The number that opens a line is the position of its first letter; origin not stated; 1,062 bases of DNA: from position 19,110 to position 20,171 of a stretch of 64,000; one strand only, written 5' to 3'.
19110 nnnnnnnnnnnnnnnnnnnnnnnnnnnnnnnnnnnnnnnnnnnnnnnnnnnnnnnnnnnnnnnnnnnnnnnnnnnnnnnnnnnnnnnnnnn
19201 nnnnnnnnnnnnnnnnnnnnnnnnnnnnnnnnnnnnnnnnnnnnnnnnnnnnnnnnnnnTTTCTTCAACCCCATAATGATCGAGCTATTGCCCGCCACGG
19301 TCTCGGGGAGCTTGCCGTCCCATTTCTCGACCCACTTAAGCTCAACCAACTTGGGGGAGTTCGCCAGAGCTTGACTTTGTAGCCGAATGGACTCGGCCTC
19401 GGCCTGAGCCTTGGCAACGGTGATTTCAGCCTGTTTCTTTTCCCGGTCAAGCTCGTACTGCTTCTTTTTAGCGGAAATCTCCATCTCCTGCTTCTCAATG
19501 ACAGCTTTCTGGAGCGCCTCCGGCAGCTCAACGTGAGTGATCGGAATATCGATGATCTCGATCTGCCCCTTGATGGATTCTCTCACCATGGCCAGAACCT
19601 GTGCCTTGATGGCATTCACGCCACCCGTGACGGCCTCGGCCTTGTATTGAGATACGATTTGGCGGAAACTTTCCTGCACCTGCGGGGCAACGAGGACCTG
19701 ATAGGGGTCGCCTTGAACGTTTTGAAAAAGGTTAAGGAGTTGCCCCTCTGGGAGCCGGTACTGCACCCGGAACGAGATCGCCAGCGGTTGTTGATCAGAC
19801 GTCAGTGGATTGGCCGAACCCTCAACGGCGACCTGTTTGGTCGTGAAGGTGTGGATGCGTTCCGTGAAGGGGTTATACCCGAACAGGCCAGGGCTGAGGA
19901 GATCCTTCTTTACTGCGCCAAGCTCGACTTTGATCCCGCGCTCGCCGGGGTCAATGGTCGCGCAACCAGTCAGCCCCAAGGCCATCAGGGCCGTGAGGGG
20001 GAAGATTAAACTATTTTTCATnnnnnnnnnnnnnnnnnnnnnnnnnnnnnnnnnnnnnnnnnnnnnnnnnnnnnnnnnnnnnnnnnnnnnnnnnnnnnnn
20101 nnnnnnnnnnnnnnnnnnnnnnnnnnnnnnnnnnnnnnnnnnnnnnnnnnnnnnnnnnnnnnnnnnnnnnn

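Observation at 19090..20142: Phage-encoded SPFH/band-7 lipoprotein sandwiched between two translationally coupled micro-membrane proteins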

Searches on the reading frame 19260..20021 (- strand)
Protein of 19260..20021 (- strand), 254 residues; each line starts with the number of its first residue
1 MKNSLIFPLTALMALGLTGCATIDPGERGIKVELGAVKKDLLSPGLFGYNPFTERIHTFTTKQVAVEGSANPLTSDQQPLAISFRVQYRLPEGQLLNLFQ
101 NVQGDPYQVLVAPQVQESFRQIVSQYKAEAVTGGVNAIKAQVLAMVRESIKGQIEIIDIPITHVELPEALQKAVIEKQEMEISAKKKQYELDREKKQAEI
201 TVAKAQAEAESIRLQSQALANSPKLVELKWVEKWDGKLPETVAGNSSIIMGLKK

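Call 4: search_protein_families(library=pfam, proteins=[window:19260-20021:-], max_evalue=0.01)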
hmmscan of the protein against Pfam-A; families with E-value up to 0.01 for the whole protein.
seq(254 aa): 1 family
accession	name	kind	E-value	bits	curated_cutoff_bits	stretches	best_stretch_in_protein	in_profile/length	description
PF01145.31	Band_7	-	5.7e-28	98.6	23.6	1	22-205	2-174/176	SPFH domain / Band 7 family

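Call 5: search_protein_families(library=phrogs, proteins=[window:19260-20021:-], max_evalue=0.01)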
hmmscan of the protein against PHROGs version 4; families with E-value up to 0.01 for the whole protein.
seq(254 aa): 3 families
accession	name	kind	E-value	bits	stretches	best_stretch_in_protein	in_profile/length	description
phrog_200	-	other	3.8e-47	162.2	1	1-247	81-351/379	lipoprotein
phrog_38808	-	unknown function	3.7e-10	41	1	197-242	11-56/68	-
phrog_21428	-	unknown function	9.9e-05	23.2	1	1-33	1-34/63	-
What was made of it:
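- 19257..20021 (-): 254-aa SPFH/band-7 (prohibitin-type) lipoprotein. Pfam Band_7 E=5.7e-28 (call 4). phrog_200 E=3.8e-47 (call 5).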

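Call 6: search_protein_families(library=ncbifam, proteins=[window:19260-20021:-], max_evalue=0.01)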
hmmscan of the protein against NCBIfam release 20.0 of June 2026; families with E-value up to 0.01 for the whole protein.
seq(254 aa): 4 families
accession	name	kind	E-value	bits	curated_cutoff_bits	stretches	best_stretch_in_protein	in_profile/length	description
TIGR01932.1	hflC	equivalog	2e-10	40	134.4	2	3-137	3-145/318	protease modulator HflC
TIGR01933.1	hflK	equivalog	4.6e-09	36.1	159.4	1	22-220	3-198/261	FtsH protease activity modulator HflK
NF008181.0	PRK10930.1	equivalog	8e-05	21.6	660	1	18-220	95-294/419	FtsH protease activity modulator HflK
NF008259.0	PRK11029.1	equivalog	0.0027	16.8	427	0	153-218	202-275/334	protease modulator HflC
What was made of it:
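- On HflK / HflC (FtsH modulators; NCBIfam TIGR01933, TIGR01932): 36.1 bits (HflK) against a cut-off of 159.4, and 40.0 bits (HflC) against 134.4 (call 6).
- NCBIfam HflK/HflC equivalog scores (36-40 bits) are far below their cut-offs of 134-159 (call 6).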

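Call 7: search_protein_families(library=padloc, proteins=[window:19260-20021:-], max_evalue=0.01)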
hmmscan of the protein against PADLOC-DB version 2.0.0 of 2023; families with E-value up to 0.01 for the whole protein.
seq(254 aa): 0 families

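Call 8: search_dna_similar(query=window:19260-20021:-, collection=phages, mode=protein, max_rows=40)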
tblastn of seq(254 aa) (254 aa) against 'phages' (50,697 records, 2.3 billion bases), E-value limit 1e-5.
Records with a match: 784; places in all: 784; records where one place covers at least 80% of the query: 777.
Best place of each record, by identity: <60% 784.
By first word of the organism name: Staphylococcus 275; Pseudomonas 70; Enterococcus 53; Erwinia 45; Klebsiella 44; Escherichia 40; Halorubrum 29; Salmonella 21; Caulobacter 21; Bacillus 21; and 43 more.
By host as written in the record: - 96; Staphylococcus aureus 84; Staphylococcus sp. 33; Pseudomonas aeruginosa 22; Klebsiella pneumoniae 19; Erwinia amylovora 17; Halorubrum sp. 16; Escherichia coli 15; and 240 more.
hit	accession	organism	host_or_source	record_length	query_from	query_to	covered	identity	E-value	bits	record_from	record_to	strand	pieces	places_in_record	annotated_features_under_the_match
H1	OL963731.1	Citromicrobium phage vB_CbaS-RXM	Citromicrobium bathyomarinum JL1366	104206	7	250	96%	30.5%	2e-22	101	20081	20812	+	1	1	high frequency of lysogenization K family protein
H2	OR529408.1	Stenotrophomonas phage BUCTxx99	Stenotrophomonas maltophilia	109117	1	254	100%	28.6%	1e-15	82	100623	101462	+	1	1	prohibitin family protein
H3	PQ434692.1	Stenotrophomonas phage ANB28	Stenotrophomonas maltophilia B28B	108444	1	254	100%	28.6%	1e-15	82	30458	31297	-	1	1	hypothetical protein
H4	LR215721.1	Staphylococcus phage Stab22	-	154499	1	249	98%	28.8%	1e-12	73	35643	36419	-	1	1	g069c: putative membrane protein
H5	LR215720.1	Staphylococcus phage Stab23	-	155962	1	249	98%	28.8%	2e-12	72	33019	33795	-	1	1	g069c: putative membrane protein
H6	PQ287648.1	Pseudomonas phage HHBS55_2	Pseudomonas aeruginosa BWKH55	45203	6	248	96%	29.5%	5e-10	65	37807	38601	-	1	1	lipoprotein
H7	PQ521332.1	Pseudomonas phage vB_PaeP_1647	Pseudomonas aeruginosa PAO1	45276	6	248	96%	29.5%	5e-10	65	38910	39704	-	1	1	record has no annotation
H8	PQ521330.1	Pseudomonas phage vB_PaeP_1429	Pseudomonas aeruginosa PAO1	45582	6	248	96%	29.5%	5e-10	65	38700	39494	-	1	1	record has no annotation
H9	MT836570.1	Bacteriophage sp.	human fecal samples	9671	19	250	91%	30.7%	4e-26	112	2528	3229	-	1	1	record has no annotation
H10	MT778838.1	Rhizobium phage V1VFA-S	-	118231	9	253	96%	29.0%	2e-22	101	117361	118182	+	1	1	membrane protease family protein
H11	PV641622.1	Staphylococcus phage St14.GH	Staphylococcus aureus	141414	1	249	98%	28.5%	4e-12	71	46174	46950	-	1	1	membrane protein | hypothetical protein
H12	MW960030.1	Rhizobium phage RHph_X66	R. phaseoli sv. phaseoli INC 2-5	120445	9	248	94%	29.3%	5e-22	100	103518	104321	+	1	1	prohibitin family protein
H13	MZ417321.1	Staphylococcus phage PG-2021_18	Staphylococcus xylosus M1997-2/10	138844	20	254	93%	29.8%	1e-12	73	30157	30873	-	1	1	record has no annotation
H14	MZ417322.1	Staphylococcus phage PG-2021_19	Mammaliicoccus vitulinus C5817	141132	20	254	93%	29.8%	1e-12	73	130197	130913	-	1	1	record has no annotation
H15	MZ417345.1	Staphylococcus phage PG-2021_84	Staphylococcus xylosus M1997-2/10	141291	20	254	93%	29.8%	1e-12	73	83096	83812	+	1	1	record has no annotation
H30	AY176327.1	Staphylococcus phage K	-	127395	20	254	93%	29.0%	7e-12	71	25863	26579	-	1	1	ORF28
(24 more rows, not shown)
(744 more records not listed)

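Call 12: find_related_loci(query=window:19260-20021:-, collection=viral_contigs, flank=4000)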
Query seq(254 aa) (254 aa) in viral_contigs; peptide patterns used: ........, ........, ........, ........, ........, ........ (x = any residue, [..] = any of these).
4 stretches matched a pattern, but none encodes a relative of the query by tblastn (E <= 1e-3).

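Call 13: find_homologous_proteins(query=window:19260-20021:-)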
Query seq(254 aa) (254 aa): 85 proteins with E <= 0.001 among 879 candidates.
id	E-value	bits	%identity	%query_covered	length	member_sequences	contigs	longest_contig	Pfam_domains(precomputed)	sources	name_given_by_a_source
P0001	3.2e-152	523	95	100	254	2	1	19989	PF01145.32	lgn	-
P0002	1.4e-105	370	65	100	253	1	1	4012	PF01145.32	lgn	-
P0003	1.8e-102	360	63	100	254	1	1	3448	PF01145.32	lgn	-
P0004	1.6e-94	334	63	96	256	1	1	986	PF01145.32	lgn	-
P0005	2.2e-92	327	62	95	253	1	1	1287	PF01145.32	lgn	-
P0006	2.8e-92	327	61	94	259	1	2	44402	PF01145.32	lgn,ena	-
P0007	1.1e-89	318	62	90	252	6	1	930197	PF01145.32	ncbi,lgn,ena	-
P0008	1.8e-89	317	59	96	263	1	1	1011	PF01145.32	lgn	-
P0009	2.2e-87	311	59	93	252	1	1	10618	PF01145.32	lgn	-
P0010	2.7e-87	310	60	91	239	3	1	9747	PF01145.32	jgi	-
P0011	1.4e-86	308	56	94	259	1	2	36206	PF01145.32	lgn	-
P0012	5.9e-84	299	58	93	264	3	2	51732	PF01145.32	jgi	jgi:prohibitin 1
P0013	5.1e-83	296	55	96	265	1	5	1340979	PF01145.32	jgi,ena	jgi:regulator of protease activity HflC (stomatin/prohibitin superfamily)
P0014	8.0e-83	296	58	92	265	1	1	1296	PF01145.32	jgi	-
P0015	1.1e-82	295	59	91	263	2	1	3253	PF01145.32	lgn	-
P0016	6.6e-82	293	59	89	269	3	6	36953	PF01145.32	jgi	jgi:prohibitin 2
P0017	1.1e-81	292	58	91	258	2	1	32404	PF01145.32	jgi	jgi:regulator of protease activity HflC (stomatin/prohibitin superfamily)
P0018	2.3e-79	284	55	94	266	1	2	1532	PF01145.32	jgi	jgi:prohibitin 2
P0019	4.8e-78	280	52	97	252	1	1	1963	PF01145.32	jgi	jgi:prohibitin 2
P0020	5.4e-76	273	52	99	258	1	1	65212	PF01145.32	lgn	-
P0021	6.4e-71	257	47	92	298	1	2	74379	PF01145.32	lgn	-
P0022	1.4e-68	249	45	94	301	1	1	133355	PF01145.32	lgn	-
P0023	8.3e-63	230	48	92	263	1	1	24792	PF01145.32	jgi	jgi:prohibitin 2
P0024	1.8e-61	226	48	95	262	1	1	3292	PF01145.32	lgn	-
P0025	3.1e-29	120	29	98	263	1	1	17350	PF01145.32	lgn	-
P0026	1.0e-27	115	30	93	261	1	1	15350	PF01145.32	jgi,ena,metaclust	metaclust:\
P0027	1.1e-27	115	29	88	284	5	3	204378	PF01145.32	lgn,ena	-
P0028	9.5e-27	112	28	96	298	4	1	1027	PF01145.32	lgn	-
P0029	2.8e-24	104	30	87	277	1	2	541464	PF01145.32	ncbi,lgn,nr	ncbi:prohibitin family protein [Klebsiella spallanzanii]|nr:prohibitin family protein [Klebsiella sp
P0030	3.5e-24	104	29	87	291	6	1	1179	PF01145.32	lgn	-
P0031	4.0e-23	100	29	96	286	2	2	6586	PF01145.32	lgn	-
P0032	4.2e-23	100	30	97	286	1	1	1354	PF01145.32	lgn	-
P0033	4.7e-23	100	30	94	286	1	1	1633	PF01145.32,PF12140.14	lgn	-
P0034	5.1e-23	100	29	96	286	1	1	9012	PF01145.32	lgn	-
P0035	1.5e-22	99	29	93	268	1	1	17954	PF01145.32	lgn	-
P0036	2.0e-22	98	27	89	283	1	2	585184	PF01145.32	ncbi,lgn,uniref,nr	ncbi:Band 7 protein [Mixta theicola]|uniref:Band 7 protein n=1 Tax=Mixta theicola TaxID=1458355 RepI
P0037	2.9e-22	98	34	89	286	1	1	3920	PF01145.32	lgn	-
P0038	3.3e-21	94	29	99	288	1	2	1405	PF01145.32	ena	-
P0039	2.6e-16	78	27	89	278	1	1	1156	PF01145.32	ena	-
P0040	3.5e-16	78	27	93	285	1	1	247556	PF01145.32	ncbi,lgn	-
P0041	6.1e-16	77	26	96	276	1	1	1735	PF01145.32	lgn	-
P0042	2.3e-15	75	26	93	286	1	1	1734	PF01145.32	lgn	-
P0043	2.5e-15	75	28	93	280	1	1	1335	PF01145.32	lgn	-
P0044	8.7e-15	73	27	92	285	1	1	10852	PF01145.32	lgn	-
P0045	1.2e-14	73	27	92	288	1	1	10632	PF01145.32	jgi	jgi:regulator of protease activity HflC (stomatin/prohibitin superfamily)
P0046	1.3e-14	73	28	90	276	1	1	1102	PF01145.32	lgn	-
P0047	2.0e-14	72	24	97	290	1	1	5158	PF01145.32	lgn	-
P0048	4.3e-14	71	26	91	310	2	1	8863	PF01145.32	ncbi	-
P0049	8.4e-14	70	24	91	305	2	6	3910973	PF01145.32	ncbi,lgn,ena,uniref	ncbi:SPFH domain-containing protein [Alcaligenes sp. WGS1538]|uniref:prohibitin family protein n=1 T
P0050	8.4e-14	70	24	91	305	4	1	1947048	PF01145.32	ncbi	ncbi:SPFH domain-containing protein [Alcaligenes sp. Marseille-Q7550]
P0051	1.7e-13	69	28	89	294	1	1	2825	PF01145.32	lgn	-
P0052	2.1e-13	69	25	94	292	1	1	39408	PF01145.32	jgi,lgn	jgi:regulator of protease activity HflC (stomatin/prohibitin superfamily)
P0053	5.3e-13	67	25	94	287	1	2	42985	PF01145.32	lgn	-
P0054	6.0e-13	67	24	98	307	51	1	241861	PF01145.32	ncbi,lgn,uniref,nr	ncbi:prohibitin family protein [Alcaligenes sp. 13f]|uniref:prohibitin family protein n=1 Tax=Alcali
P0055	3.6e-12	65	24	98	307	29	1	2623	PF01145.32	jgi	jgi:regulator of protease activity HflC (stomatin/prohibitin superfamily)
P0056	1.1e-11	63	28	98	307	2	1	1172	PF01145.32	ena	-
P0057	1.9e-11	62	28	93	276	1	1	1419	PF01145.32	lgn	-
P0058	2.0e-11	62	28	93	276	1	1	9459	PF01145.32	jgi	jgi:regulator of protease activity HflC (stomatin/prohibitin superfamily)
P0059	5.3e-11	61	23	87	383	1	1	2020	PF01145.32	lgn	-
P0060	7.9e-11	60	25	98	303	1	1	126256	PF01145.32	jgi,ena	-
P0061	8.0e-11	60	24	91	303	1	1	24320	PF01145.32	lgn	-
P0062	9.0e-11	60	29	91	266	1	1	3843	PF01145.32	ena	-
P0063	4.4e-10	58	24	93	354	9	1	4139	PF01145.32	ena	-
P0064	2.4e-9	55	25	100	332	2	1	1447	PF01145.32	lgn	-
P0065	1.3e-8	53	25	100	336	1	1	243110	PF01145.32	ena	-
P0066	2.5e-8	52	23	100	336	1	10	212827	PF01145.32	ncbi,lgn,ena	-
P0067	2.7e-8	52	21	72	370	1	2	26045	PF01145.32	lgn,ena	-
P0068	3.2e-8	52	23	100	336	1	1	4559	PF01145.32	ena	-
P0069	3.2e-8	52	23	100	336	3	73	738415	PF01145.32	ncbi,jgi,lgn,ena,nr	ncbi:MAG: prohibitin family protein [Bacteroidales bacterium]|jgi:regulator of protease activity Hfl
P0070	3.2e-8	52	23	100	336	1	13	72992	PF01145.32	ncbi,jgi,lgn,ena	-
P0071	3.5e-8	52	24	98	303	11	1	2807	PF01145.32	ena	-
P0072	4.4e-8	51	23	100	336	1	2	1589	PF01145.32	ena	-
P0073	7.9e-8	50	24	94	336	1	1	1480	PF01145.32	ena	-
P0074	8.3e-8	50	23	94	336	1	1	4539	PF01145.32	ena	-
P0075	1.0e-7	50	30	57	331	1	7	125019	PF01145.32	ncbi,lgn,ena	-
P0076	1.2e-7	50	29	57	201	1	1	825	PF01145.32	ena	-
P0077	2.1e-6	46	25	66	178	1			PF01145.32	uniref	uniref:PHB domain-containing protein n=1 Tax=Steinernema glaseri TaxID=37863 RepID=A0A1I7YAU1_9BILA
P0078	2.8e-6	45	27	92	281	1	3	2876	PF01145.32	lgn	-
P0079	3.4e-6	45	27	97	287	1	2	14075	PF01145.32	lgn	-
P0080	1.3e-5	43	24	79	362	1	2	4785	PF01145.32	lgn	-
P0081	6.0e-5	41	24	86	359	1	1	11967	PF01145.32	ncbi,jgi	-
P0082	6.7e-5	41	25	79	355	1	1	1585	PF01145.32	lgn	-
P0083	7.1e-5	41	25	79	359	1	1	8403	PF01145.32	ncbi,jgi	-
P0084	1.3e-4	40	22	88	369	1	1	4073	PF01145.32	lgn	-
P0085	8.5e-4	37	49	20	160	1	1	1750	PF01145.32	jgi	jgi:regulator of protease activity HflC (stomatin/prohibitin superfamily)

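Call 14: find_encoding_contigs(protein=P0001, flank=5000, max_places=2)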
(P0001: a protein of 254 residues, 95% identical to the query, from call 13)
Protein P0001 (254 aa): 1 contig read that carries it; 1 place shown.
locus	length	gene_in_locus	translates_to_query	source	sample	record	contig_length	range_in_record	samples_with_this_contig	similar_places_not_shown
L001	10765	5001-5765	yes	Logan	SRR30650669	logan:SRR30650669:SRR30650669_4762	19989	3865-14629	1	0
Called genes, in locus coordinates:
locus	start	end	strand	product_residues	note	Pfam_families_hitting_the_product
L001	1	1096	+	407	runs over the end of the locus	-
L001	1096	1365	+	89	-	-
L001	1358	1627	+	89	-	-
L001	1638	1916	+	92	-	-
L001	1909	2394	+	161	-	-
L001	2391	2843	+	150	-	PF07087:DUF1353 (weak)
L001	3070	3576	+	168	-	PF05866:RusA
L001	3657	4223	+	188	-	PF06941:NT5C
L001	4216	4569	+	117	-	PF01844:HNH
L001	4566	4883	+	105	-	-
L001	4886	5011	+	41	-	-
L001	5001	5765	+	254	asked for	PF01145:Band_7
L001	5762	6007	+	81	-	-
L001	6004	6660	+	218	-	PF05063:MT-A70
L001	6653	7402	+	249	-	PF09414:RNA_ligase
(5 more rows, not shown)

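Call 15: find_encoding_contigs(protein=P0007, flank=6000, max_places=2)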
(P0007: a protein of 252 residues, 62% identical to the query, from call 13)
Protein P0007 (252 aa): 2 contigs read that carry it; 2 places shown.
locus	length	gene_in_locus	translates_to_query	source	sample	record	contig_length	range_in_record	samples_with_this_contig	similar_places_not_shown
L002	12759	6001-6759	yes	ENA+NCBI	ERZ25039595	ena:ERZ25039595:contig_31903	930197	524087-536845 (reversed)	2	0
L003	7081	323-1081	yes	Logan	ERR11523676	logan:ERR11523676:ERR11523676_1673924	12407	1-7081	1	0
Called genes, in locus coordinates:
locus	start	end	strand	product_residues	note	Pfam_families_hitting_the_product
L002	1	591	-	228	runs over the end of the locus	-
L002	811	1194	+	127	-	-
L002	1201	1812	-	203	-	PF09335:VTT_dom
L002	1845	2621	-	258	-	PF25084:LbH_EIF2B (weak), PF25087:GMPPB_C (weak), PF00132:Hexapep, PF14602:Hexapep_2 (faint), PF00132:Hexapep (weak)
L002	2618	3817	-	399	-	PF01041:DegT_DnrJ_EryC1, PF01053:Cys_Met_Meta_PP, PF00155:Aminotran_1_2, PF01212:Beta_elim_lyase (weak)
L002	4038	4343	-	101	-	PF05534:HicB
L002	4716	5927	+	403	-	PF01075:Glyco_transf_9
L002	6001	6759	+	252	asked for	PF01145:Band_7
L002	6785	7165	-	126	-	PF25212:HVO_A0114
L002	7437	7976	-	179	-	PF03576:Peptidase_S58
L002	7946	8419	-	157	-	-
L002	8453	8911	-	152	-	PF00334:NDK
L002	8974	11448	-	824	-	PF00580:UvrD-helicase, PF13245:AAA_19, PF13361:UvrD_C, PF13538:UvrD_C_2 (weak), PF21196:PcrA_UvrD_tudor (weak)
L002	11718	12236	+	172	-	PF02481:DNA_processg_A (weak)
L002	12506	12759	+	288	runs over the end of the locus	PF00953:Glycos_transf_4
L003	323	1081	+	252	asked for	PF01145:Band_7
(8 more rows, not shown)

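Call 16: find_encoding_contigs(protein=P0013, flank=6000, max_places=3)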
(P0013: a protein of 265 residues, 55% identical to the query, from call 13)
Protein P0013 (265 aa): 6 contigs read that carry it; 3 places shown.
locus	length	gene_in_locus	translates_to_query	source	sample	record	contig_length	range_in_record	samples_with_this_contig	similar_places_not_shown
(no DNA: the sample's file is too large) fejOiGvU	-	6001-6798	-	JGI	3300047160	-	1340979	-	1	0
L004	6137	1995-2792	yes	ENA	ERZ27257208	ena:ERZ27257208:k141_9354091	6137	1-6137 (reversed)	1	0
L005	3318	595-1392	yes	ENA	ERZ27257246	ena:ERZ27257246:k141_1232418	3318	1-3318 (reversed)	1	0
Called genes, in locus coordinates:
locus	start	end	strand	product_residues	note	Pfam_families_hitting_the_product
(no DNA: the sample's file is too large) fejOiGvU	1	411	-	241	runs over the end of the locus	PF00117:GATase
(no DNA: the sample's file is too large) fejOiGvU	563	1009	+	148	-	-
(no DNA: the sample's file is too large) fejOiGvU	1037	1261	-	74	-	-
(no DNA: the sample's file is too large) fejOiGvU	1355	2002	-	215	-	PF00702:Hydrolase, PF13419:HAD_2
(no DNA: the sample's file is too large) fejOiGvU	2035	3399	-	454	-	PF07690:MFS_1, PF00083:Sugar_tr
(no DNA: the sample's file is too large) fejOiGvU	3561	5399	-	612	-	PF03190:Thioredox_DsbH, PF13098:Thioredoxin_2, PF13899:Thioredoxin_7, PF07470:Glyco_hydro_88 (faint), PF03663:Glyco_hydro_76 (weak)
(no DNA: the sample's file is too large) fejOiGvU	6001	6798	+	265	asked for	PF01145:Band_7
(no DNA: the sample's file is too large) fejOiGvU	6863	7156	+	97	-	-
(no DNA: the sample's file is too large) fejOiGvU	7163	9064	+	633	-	PF13520:AA_permease_2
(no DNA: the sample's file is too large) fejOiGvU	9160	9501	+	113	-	-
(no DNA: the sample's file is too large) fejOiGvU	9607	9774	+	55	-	-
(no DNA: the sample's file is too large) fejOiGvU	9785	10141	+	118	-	-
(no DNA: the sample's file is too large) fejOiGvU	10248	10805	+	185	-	PF00908:dTDP_sugar_isom, PF14667:Polysacc_synt_C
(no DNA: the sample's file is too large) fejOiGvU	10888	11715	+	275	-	PF00535:Glycos_transf_2, PF13641:Glyco_tranf_2_3 (weak)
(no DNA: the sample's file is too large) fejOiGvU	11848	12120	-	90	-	-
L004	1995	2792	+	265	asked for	PF01145:Band_7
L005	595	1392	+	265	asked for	PF01145:Band_7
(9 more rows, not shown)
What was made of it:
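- Chromosomal homologues 55-62% identical lie among housekeeping genes (calls 15, 16).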

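Call 18: find_related_loci(query=window:19260-20021:-, collection=genome_contigs, flank=3000)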
Query seq(254 aa) (254 aa) in genome_contigs; peptide patterns used: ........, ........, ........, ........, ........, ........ (x = any residue, [..] = any of these).
148 stretches matched a pattern; 2 encode a relative of the query (tblastn E <= 1e-3); 2 distinct loci.
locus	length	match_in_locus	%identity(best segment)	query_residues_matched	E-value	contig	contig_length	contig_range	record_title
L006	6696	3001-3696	31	23-251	2e-26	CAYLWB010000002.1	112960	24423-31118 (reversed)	MAG TPA_asm: uncultured Candidatus Peribacteria bacterium isolate SRP300315_co1_78 genome assembly, contig: NODE_75_leng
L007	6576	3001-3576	25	55-248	1e-9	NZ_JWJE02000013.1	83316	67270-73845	Bacillus thermotolerans strain SGZ-8 Contig13, whole genome shotgun sequence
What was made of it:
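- Tried and rejected: Scans of viral_contigs and genome_contigs found no close relatives (calls 12, 18).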

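Call 19: find_encoding_contigs(protein=P0002, flank=3000, max_places=1)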
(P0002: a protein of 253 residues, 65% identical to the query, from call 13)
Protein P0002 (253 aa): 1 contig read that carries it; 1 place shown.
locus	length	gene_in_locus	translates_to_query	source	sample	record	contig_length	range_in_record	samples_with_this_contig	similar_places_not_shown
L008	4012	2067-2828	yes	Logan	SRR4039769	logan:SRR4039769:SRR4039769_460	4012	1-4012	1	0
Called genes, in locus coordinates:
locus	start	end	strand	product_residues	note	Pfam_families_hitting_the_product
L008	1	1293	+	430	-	?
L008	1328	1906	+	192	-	-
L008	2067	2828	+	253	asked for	PF01145:Band_7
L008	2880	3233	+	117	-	PF27127:YfdP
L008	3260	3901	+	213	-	-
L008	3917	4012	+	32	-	?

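Call 20: find_encoding_contigs(protein=P0003, flank=3000, max_places=1)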
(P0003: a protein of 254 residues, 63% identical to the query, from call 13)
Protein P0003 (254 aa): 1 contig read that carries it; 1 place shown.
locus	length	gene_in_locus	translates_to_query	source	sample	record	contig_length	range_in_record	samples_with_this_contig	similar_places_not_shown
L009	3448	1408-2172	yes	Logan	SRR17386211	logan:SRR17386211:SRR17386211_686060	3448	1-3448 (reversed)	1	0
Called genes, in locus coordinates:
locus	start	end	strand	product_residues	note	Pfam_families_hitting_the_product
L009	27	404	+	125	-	-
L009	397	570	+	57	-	-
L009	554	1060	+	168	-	-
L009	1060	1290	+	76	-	-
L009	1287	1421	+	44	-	-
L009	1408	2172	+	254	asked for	PF01145:Band_7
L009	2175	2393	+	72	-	-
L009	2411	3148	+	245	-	-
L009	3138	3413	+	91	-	-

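Call 21: find_encoding_contigs(protein=P0006, flank=5000, max_places=2)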
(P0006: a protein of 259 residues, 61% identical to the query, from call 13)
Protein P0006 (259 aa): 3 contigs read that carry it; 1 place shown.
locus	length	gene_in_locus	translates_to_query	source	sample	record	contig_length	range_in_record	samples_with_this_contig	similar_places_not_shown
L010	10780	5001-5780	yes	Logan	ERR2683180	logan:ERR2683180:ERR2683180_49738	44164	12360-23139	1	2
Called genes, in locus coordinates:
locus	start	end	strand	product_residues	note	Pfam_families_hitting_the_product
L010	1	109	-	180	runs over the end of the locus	-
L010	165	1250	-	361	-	PF12705:PDDEXK_1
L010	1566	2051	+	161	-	PF13022:HTH_Tnp_1_2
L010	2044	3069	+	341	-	PF20530:DUF6745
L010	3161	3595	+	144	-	-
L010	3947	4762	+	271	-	-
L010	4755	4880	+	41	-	-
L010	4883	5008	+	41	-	-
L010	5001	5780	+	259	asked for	PF01145:Band_7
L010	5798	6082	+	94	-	-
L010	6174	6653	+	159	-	-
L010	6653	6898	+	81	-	-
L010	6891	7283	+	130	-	-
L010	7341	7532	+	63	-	-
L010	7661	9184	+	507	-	-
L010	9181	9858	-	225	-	-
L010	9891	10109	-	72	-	-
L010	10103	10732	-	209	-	-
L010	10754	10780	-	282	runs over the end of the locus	-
